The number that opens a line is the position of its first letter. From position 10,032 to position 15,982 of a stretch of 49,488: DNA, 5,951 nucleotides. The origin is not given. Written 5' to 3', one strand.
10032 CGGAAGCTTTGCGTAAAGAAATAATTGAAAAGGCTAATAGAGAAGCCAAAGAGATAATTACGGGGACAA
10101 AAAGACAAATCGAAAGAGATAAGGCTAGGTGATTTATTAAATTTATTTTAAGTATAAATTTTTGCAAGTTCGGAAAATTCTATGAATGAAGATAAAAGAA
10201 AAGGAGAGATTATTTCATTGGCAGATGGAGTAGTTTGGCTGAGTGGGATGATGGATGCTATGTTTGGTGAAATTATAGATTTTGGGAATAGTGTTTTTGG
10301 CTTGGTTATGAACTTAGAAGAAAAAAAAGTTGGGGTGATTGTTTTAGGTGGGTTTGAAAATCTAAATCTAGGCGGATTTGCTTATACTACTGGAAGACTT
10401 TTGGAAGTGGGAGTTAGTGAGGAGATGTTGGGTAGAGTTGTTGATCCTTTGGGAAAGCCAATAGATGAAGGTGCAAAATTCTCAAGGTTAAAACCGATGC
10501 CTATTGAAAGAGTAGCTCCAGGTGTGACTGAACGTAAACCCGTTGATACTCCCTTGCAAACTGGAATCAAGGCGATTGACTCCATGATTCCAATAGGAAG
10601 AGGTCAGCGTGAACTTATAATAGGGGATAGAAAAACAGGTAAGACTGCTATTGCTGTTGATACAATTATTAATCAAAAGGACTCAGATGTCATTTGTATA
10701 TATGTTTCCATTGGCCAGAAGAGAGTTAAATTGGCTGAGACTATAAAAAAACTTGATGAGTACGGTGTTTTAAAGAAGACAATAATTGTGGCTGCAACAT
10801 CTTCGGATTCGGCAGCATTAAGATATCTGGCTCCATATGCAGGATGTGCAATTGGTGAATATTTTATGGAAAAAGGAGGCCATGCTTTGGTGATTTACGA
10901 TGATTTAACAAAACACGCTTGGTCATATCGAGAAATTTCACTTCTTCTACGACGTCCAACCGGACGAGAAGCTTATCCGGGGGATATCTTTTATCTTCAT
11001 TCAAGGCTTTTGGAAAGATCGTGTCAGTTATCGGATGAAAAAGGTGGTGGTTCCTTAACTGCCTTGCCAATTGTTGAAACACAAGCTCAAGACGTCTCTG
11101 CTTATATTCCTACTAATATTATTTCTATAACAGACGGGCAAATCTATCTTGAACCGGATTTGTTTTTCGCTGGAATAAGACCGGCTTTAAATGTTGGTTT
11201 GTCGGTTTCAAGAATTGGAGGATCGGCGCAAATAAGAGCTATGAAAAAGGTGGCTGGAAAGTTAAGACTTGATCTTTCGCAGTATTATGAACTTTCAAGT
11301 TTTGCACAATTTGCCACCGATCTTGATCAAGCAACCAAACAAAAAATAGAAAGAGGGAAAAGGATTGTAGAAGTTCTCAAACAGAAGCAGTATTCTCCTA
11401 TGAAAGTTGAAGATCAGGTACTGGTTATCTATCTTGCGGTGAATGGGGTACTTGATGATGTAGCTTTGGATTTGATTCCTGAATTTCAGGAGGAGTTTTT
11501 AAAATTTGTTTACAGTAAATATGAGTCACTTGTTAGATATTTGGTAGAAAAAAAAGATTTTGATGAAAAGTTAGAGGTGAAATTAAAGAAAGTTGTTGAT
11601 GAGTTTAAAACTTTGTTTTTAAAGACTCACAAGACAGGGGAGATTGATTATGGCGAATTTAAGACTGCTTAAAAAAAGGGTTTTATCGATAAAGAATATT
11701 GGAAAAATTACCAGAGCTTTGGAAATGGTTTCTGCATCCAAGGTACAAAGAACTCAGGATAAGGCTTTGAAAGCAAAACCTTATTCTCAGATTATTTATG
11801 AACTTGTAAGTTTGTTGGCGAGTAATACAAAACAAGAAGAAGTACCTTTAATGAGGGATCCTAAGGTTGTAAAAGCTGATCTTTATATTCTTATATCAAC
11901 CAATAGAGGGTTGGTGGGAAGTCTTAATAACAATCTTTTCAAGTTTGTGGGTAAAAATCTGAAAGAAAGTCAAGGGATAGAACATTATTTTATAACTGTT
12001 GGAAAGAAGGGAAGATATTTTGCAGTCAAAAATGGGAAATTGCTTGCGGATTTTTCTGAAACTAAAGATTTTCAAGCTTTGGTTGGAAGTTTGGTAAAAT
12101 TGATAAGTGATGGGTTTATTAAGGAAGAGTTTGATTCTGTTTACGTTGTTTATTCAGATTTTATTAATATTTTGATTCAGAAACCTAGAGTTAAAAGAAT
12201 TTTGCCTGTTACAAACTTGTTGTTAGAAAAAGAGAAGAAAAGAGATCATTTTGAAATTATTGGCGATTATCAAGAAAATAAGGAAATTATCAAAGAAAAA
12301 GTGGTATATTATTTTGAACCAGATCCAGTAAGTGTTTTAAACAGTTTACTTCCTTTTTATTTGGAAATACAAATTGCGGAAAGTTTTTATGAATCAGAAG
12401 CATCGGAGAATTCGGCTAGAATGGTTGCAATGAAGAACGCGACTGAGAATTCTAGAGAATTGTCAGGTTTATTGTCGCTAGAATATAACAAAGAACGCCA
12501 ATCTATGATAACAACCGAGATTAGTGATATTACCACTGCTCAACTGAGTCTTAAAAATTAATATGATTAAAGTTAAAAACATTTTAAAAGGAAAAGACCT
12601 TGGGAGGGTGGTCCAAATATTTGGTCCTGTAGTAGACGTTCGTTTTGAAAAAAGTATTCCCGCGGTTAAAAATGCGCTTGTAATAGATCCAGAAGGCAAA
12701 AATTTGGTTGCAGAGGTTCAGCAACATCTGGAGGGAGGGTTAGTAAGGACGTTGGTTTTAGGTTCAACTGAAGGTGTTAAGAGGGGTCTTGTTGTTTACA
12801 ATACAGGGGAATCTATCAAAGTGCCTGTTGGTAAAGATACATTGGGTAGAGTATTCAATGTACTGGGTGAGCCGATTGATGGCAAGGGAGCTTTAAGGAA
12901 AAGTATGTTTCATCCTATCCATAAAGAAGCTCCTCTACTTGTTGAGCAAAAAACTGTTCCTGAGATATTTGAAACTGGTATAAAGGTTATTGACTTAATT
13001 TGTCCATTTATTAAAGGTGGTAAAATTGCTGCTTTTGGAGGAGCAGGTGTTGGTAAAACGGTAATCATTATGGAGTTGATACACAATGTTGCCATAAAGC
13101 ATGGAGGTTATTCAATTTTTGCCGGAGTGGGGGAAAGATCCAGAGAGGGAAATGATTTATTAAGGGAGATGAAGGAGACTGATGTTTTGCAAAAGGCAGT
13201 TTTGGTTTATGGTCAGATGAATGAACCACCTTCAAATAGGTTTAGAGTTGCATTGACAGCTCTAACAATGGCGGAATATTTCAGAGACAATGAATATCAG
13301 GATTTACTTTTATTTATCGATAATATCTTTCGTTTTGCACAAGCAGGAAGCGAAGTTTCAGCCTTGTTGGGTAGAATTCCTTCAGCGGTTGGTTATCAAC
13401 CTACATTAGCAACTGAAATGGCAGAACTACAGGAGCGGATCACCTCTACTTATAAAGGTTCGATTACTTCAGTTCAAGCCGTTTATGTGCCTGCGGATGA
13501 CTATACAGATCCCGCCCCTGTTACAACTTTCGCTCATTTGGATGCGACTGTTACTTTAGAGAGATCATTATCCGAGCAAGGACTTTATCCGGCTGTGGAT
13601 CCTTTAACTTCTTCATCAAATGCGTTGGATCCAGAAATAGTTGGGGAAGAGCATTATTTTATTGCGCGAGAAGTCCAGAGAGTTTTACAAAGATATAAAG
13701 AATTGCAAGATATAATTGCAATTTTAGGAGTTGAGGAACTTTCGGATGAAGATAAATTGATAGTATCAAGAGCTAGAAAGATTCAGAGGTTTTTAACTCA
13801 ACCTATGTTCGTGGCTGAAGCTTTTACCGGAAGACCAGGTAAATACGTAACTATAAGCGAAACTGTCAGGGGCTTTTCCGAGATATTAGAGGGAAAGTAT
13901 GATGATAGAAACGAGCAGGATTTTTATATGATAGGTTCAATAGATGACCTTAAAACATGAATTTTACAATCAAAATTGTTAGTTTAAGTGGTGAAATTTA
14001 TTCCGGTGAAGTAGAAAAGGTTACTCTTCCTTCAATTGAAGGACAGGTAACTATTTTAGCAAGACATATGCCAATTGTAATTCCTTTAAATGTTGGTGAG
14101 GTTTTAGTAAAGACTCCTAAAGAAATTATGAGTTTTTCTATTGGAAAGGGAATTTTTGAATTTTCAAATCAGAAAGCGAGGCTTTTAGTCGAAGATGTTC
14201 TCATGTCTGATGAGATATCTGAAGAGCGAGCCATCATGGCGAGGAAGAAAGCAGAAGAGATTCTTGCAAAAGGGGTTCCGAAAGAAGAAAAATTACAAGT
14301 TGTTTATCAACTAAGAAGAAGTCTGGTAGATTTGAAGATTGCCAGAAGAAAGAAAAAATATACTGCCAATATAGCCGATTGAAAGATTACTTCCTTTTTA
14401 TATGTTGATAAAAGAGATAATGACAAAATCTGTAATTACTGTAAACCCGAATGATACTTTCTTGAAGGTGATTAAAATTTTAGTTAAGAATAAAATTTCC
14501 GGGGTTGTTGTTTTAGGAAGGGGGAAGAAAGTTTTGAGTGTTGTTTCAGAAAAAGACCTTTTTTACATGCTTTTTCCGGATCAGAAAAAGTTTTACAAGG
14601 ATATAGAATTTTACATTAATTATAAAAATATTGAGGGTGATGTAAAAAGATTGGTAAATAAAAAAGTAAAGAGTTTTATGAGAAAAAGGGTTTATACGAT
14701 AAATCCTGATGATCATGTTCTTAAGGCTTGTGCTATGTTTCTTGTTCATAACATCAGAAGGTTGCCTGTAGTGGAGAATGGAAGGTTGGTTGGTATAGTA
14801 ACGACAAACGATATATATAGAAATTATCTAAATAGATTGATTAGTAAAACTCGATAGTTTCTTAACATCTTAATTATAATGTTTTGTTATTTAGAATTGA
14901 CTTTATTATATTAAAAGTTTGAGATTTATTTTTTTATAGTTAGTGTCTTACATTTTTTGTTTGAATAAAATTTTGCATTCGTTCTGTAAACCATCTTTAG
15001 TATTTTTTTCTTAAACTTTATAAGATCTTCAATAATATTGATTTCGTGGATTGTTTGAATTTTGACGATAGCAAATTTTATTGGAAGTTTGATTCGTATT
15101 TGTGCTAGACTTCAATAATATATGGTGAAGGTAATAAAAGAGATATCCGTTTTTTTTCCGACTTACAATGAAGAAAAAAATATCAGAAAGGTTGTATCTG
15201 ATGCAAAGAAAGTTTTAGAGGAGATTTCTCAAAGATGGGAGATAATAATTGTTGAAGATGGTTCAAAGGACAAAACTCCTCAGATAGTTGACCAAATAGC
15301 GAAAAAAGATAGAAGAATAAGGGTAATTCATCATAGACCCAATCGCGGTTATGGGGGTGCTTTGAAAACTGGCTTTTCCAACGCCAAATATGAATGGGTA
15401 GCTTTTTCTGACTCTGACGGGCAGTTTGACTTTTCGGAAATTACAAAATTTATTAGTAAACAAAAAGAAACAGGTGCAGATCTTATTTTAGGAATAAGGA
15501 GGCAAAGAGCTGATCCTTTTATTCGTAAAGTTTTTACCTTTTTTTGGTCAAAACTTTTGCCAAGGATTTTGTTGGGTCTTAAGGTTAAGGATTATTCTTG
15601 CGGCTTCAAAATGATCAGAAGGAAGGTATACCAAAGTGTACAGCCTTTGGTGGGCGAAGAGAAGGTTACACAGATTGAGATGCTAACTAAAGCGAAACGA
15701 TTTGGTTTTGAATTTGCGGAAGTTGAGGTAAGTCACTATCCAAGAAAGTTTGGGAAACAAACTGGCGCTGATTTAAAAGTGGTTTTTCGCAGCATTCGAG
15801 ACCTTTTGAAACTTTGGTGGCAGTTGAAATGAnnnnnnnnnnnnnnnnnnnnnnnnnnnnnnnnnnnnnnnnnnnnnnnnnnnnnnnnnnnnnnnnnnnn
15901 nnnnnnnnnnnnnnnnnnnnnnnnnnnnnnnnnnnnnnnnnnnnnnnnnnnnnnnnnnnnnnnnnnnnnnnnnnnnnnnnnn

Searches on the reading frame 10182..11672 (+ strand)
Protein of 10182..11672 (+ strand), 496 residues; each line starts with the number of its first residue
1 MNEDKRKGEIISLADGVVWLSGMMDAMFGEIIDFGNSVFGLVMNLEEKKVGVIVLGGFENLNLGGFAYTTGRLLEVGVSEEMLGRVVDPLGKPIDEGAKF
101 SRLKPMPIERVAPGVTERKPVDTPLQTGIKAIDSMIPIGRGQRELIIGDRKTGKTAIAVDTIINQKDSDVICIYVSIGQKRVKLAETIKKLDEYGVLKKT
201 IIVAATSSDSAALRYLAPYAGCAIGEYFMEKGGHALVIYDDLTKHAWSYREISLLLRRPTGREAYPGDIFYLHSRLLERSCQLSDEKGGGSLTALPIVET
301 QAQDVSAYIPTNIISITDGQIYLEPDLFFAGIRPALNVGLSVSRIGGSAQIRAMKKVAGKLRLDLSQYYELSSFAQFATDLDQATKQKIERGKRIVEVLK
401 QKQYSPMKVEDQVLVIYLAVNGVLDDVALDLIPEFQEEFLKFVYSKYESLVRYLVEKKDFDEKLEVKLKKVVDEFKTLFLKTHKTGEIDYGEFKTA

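Call 7: search_protein_families(library=pfam, proteins=[window:10182-11672:+], max_evalue=0.001)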
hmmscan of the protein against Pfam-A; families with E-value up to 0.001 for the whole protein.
window:10182-11672:+ (496 aa): 4 families
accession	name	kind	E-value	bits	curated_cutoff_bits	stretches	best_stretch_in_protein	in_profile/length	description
PF00006.31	ATP-synt_ab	-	6.3e-81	271.5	29.5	1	128-343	1-213/213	ATP synthase alpha/beta family, nucleotide-binding domain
PF00306.32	ATP-synt_ab_C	-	1e-44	152.4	27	1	350-475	1-126/126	ATP synthase alpha/beta chain, C terminal domain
PF02874.29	ATP-synt_ab_N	-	1.4e-07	32.3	20.9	1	7-64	5-62/69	ATP synthase alpha/beta family, beta-barrel domain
PF06745.19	ATPase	-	2e-05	24.6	26.6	1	126-192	2-71/231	KaiC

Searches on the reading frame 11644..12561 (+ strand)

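Call 7: search_protein_families(library=pfam, proteins=[window:11644-12561:+], max_evalue=0.001)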
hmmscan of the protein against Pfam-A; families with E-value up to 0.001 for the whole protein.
window:11644-12561:+ (305 aa): 1 family
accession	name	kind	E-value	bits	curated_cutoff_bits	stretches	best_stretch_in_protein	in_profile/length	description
PF00231.24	ATP-synt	-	4.1e-75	253.6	39.9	1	5-299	1-281/285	ATP synthase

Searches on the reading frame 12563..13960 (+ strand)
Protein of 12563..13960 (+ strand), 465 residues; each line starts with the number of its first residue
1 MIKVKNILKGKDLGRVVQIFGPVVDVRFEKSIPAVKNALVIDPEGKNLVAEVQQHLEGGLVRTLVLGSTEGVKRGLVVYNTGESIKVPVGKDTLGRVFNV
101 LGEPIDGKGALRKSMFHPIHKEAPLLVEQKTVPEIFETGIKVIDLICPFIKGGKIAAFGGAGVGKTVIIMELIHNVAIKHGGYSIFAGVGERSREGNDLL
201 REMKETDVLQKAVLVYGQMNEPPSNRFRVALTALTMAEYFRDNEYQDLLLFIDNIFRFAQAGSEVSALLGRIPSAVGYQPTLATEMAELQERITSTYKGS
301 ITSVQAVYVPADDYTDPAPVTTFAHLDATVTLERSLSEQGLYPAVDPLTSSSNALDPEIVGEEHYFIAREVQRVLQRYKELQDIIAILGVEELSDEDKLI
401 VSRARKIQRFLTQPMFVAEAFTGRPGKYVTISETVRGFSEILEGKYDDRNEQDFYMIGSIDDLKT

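Call 7: search_protein_families(library=pfam, proteins=[window:12563-13960:+], max_evalue=0.001)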
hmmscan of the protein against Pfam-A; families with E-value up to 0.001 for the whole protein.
window:12563-13960:+ (465 aa): 3 families
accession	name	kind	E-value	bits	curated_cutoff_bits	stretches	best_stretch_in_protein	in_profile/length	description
PF00006.31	ATP-synt_ab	-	5.7e-72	242.2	29.5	1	139-352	1-213/213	ATP synthase alpha/beta family, nucleotide-binding domain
PF22919.1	ATP-synt_VA_C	-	2e-16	60.3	24.7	1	356-444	4-95/101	C-terminal domain of V and A type ATP synthase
PF02874.29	ATP-synt_ab_N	-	7.8e-16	58.8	20.9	1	16-82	1-69/69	ATP synthase alpha/beta family, beta-barrel domain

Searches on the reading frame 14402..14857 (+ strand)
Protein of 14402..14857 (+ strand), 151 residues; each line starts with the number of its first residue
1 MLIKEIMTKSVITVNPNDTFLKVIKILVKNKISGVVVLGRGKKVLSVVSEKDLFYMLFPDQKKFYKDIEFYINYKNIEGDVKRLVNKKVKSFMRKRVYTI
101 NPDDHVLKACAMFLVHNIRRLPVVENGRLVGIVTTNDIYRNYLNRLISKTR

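Call 7: search_protein_families(library=pfam, proteins=[window:14402-14857:+], max_evalue=0.001)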
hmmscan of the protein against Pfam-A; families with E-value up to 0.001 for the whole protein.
window:14402-14857:+ (151 aa): 1 family
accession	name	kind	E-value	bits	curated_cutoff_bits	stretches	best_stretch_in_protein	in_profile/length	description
PF00571.33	CBS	-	4.4e-29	101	24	2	89-142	1-55/57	CBS domain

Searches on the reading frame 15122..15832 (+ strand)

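Call 7: search_protein_families(library=pfam, proteins=[window:15122-15832:+], max_evalue=0.001)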
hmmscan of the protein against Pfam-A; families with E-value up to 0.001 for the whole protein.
window:15122-15832:+ (236 aa): 3 families
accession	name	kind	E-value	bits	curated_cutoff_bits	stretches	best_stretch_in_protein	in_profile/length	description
PF00535.33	Glycos_transf_2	-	6e-37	127.6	23.3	1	9-171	1-165/168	Glycosyl transferase family 2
PF10111.15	Glyco_tranf_2_2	-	1e-06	28.9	27.3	1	9-106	1-98/276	Glycosyltransferase like family 2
PF13641.12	Glyco_tranf_2_3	-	9.2e-06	26.3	27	1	8-99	3-96/230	Glycosyltransferase like family 2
